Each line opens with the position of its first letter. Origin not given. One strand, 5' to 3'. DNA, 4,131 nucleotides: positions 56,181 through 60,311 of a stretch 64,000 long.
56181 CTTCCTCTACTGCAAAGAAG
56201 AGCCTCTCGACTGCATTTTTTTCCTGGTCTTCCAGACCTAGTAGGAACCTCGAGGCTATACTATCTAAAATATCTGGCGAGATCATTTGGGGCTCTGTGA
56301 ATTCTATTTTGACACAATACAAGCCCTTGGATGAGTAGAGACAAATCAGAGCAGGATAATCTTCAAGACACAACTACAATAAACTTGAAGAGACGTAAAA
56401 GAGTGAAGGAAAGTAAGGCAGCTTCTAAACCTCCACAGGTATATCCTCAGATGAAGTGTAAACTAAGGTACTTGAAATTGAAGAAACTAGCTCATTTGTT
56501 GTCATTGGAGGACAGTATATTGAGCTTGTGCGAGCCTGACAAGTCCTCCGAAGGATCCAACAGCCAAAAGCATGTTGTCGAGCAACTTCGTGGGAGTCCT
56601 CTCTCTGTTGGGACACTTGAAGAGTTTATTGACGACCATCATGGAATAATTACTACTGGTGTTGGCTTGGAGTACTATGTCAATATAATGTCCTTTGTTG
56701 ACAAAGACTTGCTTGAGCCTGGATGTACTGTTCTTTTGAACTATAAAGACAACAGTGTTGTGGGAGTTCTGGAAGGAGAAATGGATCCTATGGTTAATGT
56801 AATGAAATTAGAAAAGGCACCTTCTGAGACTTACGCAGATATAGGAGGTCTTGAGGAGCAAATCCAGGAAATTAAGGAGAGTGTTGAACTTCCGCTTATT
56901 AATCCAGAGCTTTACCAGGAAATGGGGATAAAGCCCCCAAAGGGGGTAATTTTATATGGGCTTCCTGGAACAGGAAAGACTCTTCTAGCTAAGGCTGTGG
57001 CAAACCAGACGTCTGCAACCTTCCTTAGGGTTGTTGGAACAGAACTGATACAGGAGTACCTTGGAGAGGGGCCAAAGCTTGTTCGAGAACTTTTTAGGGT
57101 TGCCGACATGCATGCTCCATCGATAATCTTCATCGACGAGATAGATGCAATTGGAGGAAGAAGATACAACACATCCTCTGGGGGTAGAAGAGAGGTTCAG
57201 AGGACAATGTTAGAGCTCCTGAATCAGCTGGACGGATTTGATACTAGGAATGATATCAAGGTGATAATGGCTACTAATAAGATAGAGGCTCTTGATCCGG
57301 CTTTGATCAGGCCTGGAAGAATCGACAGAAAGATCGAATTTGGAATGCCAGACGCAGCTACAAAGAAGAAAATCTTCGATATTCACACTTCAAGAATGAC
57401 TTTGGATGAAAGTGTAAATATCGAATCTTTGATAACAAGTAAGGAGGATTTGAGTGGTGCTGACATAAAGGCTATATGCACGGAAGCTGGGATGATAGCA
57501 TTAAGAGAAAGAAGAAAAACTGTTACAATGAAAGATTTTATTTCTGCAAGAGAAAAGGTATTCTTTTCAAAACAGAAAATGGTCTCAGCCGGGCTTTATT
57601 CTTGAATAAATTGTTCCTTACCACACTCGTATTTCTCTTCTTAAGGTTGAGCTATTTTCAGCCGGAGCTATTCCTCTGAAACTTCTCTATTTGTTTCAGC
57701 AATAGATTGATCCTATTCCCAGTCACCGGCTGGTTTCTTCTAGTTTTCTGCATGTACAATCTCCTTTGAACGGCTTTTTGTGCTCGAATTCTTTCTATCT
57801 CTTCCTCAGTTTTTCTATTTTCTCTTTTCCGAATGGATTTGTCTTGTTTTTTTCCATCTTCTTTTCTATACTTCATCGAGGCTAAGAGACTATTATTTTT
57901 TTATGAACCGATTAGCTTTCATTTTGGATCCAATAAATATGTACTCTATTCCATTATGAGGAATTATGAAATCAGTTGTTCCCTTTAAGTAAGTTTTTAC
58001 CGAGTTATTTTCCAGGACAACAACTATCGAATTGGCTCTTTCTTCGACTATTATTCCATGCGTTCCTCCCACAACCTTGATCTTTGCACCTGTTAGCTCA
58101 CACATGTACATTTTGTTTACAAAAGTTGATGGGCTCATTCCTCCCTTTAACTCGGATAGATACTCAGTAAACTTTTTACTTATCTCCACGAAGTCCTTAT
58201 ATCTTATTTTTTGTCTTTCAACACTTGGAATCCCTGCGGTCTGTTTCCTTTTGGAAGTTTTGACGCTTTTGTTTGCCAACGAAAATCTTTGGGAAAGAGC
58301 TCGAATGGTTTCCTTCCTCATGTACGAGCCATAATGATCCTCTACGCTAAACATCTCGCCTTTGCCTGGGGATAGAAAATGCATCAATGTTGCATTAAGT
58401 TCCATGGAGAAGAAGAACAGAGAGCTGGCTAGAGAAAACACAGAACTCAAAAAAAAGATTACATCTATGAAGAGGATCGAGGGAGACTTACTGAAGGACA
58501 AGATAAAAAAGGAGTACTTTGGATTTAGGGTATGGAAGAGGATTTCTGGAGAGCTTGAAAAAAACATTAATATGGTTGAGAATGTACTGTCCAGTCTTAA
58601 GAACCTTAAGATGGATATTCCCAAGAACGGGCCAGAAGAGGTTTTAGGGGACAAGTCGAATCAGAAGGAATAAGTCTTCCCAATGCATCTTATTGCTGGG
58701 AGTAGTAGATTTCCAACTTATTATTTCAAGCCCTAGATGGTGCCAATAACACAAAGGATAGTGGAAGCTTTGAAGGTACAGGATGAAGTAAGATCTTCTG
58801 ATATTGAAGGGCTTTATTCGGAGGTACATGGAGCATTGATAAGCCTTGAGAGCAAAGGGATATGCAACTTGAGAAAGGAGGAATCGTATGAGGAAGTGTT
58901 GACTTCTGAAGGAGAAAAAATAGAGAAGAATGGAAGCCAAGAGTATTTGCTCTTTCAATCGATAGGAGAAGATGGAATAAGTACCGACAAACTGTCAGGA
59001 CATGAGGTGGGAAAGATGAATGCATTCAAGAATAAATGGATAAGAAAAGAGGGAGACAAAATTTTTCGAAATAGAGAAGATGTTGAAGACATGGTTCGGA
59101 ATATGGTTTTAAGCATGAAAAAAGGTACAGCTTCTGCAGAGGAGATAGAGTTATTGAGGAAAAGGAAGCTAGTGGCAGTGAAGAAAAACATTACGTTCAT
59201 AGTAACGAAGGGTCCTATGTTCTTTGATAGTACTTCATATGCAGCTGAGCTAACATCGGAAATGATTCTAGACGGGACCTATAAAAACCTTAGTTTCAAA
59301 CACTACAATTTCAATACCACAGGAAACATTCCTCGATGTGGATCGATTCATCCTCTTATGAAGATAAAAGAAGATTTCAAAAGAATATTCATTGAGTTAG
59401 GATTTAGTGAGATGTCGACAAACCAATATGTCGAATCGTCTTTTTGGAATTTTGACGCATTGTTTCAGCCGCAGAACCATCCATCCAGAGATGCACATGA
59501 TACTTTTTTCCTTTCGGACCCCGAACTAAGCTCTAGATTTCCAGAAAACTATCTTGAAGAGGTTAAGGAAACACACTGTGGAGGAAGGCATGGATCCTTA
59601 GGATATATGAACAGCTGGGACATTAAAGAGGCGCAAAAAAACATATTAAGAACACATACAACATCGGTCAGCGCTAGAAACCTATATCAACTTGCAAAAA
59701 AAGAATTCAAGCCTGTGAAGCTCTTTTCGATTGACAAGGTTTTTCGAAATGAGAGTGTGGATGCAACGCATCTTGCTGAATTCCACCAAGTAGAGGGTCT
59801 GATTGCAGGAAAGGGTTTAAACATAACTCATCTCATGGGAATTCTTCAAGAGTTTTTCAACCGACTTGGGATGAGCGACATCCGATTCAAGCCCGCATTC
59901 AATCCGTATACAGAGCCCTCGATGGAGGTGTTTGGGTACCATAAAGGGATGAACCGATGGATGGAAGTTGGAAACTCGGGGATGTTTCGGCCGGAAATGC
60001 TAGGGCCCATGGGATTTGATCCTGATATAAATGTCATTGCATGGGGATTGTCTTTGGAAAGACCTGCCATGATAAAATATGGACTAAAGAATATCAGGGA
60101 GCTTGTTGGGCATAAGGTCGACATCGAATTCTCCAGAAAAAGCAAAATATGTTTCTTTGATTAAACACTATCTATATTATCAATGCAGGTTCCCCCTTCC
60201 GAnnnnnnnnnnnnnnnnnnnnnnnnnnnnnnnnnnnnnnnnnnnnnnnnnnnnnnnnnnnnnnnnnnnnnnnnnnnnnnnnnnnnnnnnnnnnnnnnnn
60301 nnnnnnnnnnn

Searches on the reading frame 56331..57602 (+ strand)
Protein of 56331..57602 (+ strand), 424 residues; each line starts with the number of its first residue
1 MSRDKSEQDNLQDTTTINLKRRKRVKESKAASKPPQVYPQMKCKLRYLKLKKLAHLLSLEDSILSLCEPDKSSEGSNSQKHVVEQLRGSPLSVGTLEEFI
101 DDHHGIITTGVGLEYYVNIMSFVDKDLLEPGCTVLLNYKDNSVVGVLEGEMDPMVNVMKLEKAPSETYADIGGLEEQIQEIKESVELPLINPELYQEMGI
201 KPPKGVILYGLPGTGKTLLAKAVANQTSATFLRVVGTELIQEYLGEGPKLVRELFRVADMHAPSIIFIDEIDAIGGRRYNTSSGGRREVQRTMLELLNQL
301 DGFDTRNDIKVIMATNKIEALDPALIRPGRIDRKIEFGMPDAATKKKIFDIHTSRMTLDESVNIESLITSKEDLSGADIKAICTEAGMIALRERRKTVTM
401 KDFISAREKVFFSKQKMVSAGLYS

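Call 28: search_protein_families(library=pfam, proteins=[window:56331-57602:+], max_evalue=0.001)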
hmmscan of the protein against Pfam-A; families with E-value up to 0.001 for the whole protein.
window:56331-57602:+ (424 aa): 7 families
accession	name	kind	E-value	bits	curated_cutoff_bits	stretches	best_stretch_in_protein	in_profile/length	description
PF00004.35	AAA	-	4.1e-41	140.9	21.2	1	206-338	1-130/131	ATPase family associated with various cellular activities (AAA)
PF17862.7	AAA_lid_3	-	1.3e-12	47.4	27.2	1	362-403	2-43/45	AAA+ lid domain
PF16450.11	Prot_ATP_ID_OB_C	-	5e-08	33.1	23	1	93-148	1-56/56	Proteasomal ATPase OB C-terminal domain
PF13401.12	AAA_22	-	8.2e-06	26.6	27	0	206-313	8-120/130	AAA domain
PF05673.19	DUF815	-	3.7e-05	23.5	23.8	1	201-271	51-116/249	Protein of unknown function (DUF815)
PF07728.20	AAA_5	-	0.00053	20.4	22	0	205-275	1-79/139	AAA domain (dynein-related subfamily)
PF07724.20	AAA_2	-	0.00067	20.2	27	0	207-298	7-100/166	AAA domain (Cdc48 subfamily)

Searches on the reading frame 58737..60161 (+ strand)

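Call 28: search_protein_families(library=pfam, proteins=[window:58737-60161:+], max_evalue=0.001)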
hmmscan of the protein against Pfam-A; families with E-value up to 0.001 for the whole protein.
window:58737-60161:+ (475 aa): 4 families
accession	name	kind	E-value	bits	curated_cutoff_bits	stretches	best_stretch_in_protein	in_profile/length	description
PF01409.25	tRNA-synt_2d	-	2.5e-88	296.2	19.8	1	190-467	2-244/246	tRNA synthetases class II core domain (F)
PF18553.7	PheRS_DBD3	-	1.5e-09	38.4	26.6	1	67-116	1-61/61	PheRS DNA binding domain 3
PF17759.6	tRNA_synthFbeta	-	1.6e-05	24.9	22.4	1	302-398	72-178/214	Phenylalanyl tRNA synthetase beta chain CLM domain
PF00152.25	tRNA-synt_2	-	0.00024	20.7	25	0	328-356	93-121/308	tRNA synthetases class II (D, K and N)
